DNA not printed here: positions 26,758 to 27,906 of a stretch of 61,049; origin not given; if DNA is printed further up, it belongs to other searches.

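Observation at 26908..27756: DegV (FakB-type fatty-acid-binding) domain fused to the C-terminus of a hybrid histidine kinase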

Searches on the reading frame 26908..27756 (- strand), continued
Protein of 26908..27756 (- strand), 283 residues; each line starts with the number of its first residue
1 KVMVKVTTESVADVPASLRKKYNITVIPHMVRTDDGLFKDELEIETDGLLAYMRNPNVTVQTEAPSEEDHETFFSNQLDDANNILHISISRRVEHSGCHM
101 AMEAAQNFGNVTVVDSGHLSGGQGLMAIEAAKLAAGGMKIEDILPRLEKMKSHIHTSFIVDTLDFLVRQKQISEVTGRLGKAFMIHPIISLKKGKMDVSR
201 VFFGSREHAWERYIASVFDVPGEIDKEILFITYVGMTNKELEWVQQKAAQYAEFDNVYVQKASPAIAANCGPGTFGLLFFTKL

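Call 80: search_solved_structures(query=A2, max_evalue=1e-10, show_alignments=5)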
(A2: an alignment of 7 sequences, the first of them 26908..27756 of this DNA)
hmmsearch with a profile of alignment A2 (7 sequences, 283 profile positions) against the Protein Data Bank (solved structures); distinct sequences matched with E-value up to 1e-10: 20.
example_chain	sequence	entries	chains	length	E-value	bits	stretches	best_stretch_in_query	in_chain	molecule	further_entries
2dt8_A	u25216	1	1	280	1.2e-32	116.6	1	4-277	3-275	DegV family protein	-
1pzx_A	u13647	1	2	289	2.2e-27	99.3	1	4-283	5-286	Hypothetical protein APC36103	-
6mh9_A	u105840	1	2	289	2.1e-24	89.5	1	3-282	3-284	Fatty Acid Kinase (Fak) B1 protein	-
3fys_A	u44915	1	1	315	2.6e-24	89.2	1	3-278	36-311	Protein degV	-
6nyu_A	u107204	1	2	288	3.1e-24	88.9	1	3-282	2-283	DegV domain-containing protein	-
7sg3_A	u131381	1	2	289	4.6e-24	88.4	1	3-282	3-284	Fatty Acid Kinase B1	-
4x9x_A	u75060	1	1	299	5.8e-24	88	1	5-281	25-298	DegV domain-containing protein MW1315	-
5woo_A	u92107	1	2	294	6.4e-24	87.9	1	3-282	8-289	EDD domain protein, DegV family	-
5uto_A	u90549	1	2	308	7.7e-24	87.6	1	3-282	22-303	EDD domain protein, DegV family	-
6alw_A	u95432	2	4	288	8.2e-24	87.6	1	3-282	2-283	EDD domain protein, DegV family | Fatty acid Kinase (Fak) B1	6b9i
7scl_A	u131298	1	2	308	1.3e-23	86.9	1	3-282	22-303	Fatty Acid Kinase B1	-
6nm1_A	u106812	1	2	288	1.8e-23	86.4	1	3-282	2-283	Fatty acid Kinase (Fak) B1 protein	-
6dj6_A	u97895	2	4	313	1.7e-21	79.9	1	3-223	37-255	Fatty Acid Kinase (Fak) B2 protein (SPR1019)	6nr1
7w7h_E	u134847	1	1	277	1.2e-20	77.1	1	3-252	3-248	Uncharacterized protein conserved in bacteria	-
3nyi_A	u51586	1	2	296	1.5e-20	76.9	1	3-220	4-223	fat acid-binding protein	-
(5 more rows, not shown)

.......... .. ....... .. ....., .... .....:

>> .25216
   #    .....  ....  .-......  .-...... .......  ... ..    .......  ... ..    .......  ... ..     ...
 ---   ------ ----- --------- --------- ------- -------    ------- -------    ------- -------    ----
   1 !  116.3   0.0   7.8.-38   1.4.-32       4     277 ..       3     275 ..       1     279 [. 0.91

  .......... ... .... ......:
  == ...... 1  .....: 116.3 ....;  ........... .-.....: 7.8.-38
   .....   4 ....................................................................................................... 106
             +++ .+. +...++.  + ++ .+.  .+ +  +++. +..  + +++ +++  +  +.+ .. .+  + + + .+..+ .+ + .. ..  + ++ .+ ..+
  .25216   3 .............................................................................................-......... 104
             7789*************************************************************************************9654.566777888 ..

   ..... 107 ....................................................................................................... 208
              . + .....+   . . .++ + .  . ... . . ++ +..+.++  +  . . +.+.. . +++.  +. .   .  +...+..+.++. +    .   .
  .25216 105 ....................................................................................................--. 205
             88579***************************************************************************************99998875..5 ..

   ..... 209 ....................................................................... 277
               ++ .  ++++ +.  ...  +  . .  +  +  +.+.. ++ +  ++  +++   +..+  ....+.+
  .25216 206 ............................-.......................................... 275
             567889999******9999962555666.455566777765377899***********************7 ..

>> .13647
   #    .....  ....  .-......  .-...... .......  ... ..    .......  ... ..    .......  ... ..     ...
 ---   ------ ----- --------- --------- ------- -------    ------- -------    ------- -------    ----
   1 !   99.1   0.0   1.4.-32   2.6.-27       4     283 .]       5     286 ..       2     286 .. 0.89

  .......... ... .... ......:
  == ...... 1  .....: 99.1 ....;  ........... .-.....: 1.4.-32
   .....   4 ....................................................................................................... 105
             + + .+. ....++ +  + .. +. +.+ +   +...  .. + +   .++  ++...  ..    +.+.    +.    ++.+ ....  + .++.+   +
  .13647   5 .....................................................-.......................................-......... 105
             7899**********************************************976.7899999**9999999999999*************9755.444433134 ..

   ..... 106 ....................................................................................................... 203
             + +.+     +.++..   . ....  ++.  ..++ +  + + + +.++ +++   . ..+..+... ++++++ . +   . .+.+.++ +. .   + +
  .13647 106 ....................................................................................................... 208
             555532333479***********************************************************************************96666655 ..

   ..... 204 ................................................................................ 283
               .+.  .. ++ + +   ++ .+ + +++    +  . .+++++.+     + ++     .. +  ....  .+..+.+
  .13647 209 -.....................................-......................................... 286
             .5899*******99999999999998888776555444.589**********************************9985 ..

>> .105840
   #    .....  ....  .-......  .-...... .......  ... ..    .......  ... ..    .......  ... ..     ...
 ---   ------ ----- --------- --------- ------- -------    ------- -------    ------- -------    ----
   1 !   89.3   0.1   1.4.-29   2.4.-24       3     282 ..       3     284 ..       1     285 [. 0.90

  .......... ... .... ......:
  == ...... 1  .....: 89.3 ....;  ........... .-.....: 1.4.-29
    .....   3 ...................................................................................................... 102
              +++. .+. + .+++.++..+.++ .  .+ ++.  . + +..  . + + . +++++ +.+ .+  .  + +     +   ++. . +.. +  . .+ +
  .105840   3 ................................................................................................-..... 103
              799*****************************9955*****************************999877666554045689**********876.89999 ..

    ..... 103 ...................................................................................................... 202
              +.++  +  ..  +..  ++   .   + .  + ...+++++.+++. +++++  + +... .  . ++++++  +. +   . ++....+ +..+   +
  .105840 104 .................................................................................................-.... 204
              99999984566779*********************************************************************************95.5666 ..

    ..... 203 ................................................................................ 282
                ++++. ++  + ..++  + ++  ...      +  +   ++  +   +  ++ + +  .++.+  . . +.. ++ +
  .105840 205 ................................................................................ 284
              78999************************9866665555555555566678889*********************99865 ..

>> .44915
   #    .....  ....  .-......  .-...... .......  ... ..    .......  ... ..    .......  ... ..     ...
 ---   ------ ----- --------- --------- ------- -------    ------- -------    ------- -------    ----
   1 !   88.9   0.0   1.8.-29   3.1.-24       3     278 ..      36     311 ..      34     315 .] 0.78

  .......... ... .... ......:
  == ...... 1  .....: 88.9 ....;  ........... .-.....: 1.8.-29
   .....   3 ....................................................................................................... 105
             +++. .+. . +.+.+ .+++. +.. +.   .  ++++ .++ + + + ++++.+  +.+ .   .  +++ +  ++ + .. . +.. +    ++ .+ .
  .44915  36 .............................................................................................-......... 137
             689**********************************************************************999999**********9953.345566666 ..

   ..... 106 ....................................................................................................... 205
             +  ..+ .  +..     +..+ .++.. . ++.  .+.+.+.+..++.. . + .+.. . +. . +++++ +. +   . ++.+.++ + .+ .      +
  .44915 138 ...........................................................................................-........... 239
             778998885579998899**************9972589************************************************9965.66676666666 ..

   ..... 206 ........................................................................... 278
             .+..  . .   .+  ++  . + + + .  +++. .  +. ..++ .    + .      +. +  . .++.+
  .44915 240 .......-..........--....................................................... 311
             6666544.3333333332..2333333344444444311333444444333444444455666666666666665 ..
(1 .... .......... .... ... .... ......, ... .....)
